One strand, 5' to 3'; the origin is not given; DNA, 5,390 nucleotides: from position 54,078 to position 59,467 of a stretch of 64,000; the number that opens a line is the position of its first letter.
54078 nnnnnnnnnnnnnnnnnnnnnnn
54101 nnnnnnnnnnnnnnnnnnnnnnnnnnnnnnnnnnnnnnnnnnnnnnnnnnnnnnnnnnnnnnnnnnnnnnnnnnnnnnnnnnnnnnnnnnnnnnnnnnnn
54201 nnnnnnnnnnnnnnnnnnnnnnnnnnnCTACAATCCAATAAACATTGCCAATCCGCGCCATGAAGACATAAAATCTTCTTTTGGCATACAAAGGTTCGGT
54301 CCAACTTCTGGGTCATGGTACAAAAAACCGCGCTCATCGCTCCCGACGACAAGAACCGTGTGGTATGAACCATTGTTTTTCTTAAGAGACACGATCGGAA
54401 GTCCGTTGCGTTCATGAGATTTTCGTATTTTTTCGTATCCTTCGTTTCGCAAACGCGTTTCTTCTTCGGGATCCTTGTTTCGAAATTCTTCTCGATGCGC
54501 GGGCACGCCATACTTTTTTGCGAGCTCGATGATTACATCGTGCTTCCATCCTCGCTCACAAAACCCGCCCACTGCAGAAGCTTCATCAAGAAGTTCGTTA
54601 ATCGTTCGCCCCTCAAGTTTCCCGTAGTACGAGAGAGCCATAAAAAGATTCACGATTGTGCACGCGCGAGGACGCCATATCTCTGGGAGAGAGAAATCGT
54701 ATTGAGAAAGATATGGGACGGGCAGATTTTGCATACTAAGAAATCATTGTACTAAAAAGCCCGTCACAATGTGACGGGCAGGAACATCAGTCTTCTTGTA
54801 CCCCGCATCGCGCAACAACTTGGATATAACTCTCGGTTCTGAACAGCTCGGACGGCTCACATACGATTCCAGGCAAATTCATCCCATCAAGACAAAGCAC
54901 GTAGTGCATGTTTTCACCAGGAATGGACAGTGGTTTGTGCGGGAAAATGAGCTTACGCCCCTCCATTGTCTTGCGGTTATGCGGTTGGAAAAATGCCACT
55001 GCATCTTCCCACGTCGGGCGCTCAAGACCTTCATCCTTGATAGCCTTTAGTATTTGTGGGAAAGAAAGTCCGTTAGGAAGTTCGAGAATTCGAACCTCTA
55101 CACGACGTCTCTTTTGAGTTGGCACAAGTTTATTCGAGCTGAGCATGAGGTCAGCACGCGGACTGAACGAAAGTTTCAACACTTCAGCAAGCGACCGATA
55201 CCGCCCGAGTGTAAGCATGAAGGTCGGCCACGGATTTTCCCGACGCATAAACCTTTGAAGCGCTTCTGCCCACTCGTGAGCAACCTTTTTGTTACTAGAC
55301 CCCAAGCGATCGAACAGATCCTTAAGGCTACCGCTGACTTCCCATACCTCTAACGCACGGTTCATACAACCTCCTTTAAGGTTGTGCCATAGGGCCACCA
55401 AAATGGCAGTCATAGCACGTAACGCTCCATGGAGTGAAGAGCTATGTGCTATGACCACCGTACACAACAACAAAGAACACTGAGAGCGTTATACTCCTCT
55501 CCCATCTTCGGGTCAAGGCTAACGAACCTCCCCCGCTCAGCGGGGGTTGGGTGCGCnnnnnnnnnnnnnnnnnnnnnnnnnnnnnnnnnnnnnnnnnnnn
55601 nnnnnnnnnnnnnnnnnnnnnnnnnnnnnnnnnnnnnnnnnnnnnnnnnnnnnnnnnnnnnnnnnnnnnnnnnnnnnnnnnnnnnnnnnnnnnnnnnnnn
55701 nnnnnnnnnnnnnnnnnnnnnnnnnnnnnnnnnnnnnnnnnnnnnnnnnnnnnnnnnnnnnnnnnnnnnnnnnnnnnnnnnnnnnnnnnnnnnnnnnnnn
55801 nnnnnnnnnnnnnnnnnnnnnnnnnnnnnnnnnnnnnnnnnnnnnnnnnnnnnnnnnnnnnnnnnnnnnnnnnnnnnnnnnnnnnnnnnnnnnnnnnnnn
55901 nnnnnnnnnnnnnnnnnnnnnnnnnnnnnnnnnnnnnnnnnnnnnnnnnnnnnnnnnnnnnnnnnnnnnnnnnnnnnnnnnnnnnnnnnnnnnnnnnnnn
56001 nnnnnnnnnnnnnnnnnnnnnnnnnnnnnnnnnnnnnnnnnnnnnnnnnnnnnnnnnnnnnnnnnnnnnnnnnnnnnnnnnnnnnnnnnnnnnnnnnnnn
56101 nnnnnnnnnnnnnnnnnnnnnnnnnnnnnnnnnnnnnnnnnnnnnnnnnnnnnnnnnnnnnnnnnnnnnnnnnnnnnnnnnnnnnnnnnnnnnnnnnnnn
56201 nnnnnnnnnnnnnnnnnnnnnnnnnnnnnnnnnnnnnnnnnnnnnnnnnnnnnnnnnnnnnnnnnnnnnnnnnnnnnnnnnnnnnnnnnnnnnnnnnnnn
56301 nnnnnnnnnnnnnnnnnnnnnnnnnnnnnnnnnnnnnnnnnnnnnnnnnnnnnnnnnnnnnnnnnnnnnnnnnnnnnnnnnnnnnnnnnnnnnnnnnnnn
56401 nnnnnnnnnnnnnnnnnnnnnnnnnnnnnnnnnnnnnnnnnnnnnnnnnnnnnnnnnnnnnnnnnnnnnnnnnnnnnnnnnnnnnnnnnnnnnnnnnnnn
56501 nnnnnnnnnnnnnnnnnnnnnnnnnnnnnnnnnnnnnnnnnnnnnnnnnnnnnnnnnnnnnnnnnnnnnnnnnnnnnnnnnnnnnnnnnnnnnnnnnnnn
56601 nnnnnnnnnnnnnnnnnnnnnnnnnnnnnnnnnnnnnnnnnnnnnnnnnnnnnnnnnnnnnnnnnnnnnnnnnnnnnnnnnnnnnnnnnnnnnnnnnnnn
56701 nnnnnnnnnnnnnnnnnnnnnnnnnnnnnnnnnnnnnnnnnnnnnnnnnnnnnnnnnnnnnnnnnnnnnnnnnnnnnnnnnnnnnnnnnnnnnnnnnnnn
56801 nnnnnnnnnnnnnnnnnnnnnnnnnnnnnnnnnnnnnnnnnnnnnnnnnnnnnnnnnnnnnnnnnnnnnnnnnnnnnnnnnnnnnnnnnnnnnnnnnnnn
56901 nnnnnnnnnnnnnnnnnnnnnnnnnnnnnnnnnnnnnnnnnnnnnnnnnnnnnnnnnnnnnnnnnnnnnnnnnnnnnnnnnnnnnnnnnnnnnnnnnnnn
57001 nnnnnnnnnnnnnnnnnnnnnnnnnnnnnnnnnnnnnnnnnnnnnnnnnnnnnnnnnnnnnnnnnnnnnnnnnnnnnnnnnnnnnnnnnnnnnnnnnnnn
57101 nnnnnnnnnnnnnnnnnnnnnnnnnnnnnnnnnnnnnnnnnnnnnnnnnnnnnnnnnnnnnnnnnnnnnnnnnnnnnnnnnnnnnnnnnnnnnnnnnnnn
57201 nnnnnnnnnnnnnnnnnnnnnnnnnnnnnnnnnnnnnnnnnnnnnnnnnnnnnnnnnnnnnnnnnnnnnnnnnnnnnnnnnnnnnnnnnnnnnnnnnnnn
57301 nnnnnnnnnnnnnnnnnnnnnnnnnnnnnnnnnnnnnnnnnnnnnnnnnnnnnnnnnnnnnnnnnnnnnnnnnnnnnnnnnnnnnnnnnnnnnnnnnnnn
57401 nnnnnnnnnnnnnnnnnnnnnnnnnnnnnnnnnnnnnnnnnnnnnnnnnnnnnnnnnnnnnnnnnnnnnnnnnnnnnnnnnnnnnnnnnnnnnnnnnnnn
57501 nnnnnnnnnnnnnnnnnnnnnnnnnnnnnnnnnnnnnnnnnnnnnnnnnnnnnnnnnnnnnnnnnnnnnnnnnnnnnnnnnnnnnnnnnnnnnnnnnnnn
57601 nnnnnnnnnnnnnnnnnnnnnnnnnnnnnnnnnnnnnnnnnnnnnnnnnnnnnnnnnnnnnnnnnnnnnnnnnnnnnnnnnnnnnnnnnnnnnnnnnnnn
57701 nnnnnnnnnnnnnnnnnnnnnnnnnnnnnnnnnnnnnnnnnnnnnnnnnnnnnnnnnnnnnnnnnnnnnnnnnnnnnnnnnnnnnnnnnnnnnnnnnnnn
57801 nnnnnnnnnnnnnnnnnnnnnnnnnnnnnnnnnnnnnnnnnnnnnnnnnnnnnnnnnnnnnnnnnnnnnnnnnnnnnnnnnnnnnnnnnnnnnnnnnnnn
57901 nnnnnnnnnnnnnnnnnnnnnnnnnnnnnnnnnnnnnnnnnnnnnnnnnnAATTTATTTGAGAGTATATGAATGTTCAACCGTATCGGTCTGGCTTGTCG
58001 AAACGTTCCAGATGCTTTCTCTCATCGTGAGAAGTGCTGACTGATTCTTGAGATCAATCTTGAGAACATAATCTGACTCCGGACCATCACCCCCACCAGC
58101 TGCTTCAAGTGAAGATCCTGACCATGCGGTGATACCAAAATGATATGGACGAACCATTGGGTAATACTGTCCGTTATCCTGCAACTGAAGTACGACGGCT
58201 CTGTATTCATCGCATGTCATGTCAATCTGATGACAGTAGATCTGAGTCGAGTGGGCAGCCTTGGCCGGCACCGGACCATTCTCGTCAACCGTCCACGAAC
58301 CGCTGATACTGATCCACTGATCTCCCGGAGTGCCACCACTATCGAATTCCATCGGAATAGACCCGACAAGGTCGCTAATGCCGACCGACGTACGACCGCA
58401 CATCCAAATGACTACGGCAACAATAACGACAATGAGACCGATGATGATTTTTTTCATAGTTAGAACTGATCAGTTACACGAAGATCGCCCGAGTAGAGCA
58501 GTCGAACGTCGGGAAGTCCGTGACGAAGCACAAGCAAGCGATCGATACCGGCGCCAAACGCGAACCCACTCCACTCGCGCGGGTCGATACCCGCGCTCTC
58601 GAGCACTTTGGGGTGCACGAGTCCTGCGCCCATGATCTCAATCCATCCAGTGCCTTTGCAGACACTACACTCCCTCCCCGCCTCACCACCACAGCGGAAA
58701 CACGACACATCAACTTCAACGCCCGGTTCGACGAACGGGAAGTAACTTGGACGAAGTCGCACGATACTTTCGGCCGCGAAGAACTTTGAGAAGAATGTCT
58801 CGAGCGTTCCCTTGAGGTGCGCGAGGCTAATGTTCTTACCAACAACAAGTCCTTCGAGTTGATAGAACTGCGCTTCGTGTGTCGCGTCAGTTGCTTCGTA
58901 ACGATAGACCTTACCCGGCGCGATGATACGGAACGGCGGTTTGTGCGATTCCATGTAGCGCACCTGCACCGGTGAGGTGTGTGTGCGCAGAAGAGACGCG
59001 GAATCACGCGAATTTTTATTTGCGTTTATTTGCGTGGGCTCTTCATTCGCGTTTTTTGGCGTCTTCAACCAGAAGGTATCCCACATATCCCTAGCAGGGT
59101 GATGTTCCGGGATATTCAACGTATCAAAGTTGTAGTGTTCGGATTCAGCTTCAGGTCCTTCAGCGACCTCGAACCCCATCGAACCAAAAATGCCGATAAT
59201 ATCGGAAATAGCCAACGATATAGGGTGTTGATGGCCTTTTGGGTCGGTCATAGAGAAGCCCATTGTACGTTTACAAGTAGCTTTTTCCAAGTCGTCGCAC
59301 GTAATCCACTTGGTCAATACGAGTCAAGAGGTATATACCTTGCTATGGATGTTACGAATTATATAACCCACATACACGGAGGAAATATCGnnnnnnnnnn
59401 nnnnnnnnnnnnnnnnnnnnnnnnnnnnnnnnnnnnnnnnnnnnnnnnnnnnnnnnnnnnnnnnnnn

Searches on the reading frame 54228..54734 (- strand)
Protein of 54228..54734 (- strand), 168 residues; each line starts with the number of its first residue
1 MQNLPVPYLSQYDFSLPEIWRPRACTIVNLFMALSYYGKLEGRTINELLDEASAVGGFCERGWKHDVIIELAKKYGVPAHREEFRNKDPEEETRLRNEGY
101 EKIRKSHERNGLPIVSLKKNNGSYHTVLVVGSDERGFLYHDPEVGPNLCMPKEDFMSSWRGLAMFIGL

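Call 29: search_protein_families(library=phrogs, proteins=[window:54228-54734:-], max_evalue=0.01)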
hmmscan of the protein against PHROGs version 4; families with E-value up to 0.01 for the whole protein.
window:54228-54734:- (168 aa): 0 families

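Call 30: search_protein_families(library=pfam, proteins=[window:54228-54734:-], max_evalue=0.01)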
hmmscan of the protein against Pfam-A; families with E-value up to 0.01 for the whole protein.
window:54228-54734:- (168 aa): 2 families
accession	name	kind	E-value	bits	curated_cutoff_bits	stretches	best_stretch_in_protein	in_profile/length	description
PF13529.12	Peptidase_C39_2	-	1.3e-06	29.5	24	1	4-142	1-142/143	Peptidase_C39 like family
PF03412.21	Peptidase_C39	-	1.8e-05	25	22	1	93-166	57-128/133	Peptidase C39 family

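Call 97: find_encoding_contigs(protein=window:54228-54734:-, flank=6000, max_places=6)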
Protein window:54228-54734:- (168 aa): 4 contigs read that carry it; 4 places shown.
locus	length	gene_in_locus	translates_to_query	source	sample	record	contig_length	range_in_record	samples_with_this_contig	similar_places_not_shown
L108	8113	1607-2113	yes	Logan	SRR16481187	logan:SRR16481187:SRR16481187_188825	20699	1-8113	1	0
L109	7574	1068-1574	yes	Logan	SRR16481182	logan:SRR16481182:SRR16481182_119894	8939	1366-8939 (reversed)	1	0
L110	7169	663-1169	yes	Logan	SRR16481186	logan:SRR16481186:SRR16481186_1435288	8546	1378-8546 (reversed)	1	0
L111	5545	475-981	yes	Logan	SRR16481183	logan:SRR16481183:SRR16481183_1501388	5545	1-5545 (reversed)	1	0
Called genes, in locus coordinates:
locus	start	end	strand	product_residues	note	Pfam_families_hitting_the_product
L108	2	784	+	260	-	?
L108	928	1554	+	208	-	-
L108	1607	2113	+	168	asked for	PF13529:Peptidase_C39_2 (weak), PF03412:Peptidase_C39 (faint)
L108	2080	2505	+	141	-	-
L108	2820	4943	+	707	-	PF02518:HATPase_c, PF00204:DNA_gyraseB, PF01751:Toprim, PF00986:DNA_gyraseB_C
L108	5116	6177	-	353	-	PF07705:CARDB (weak)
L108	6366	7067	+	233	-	PF04203:Sortase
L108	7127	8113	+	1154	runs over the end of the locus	-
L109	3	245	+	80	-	?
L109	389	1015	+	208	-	-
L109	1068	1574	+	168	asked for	PF13529:Peptidase_C39_2 (weak), PF03412:Peptidase_C39 (faint)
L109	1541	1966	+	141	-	-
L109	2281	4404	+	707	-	PF02518:HATPase_c, PF00204:DNA_gyraseB, PF01751:Toprim, PF00986:DNA_gyraseB_C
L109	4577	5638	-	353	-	PF07705:CARDB (weak)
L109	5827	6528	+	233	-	PF04203:Sortase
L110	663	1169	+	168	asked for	PF13529:Peptidase_C39_2 (weak), PF03412:Peptidase_C39 (faint)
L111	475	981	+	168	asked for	PF13529:Peptidase_C39_2 (weak), PF03412:Peptidase_C39 (faint)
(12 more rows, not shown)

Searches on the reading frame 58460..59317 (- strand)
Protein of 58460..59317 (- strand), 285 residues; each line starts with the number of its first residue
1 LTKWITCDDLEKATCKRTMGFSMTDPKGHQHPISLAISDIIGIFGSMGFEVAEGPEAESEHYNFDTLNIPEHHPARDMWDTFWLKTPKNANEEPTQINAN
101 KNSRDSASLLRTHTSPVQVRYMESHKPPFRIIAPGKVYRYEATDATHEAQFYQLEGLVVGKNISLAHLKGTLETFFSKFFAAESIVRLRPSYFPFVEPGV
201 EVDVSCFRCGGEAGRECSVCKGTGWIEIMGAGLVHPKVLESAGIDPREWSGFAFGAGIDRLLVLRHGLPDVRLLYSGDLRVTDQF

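Call 78: search_protein_families(library=pfam, proteins=[window:58460-59317:-], max_evalue=0.001)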
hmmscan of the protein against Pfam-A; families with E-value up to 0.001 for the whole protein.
window:58460-59317:- (285 aa): 1 family
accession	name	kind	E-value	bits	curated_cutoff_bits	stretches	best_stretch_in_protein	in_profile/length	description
PF01409.25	tRNA-synt_2d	-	3e-94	315.5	19.8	1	26-285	12-246/246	tRNA synthetases class II core domain (F)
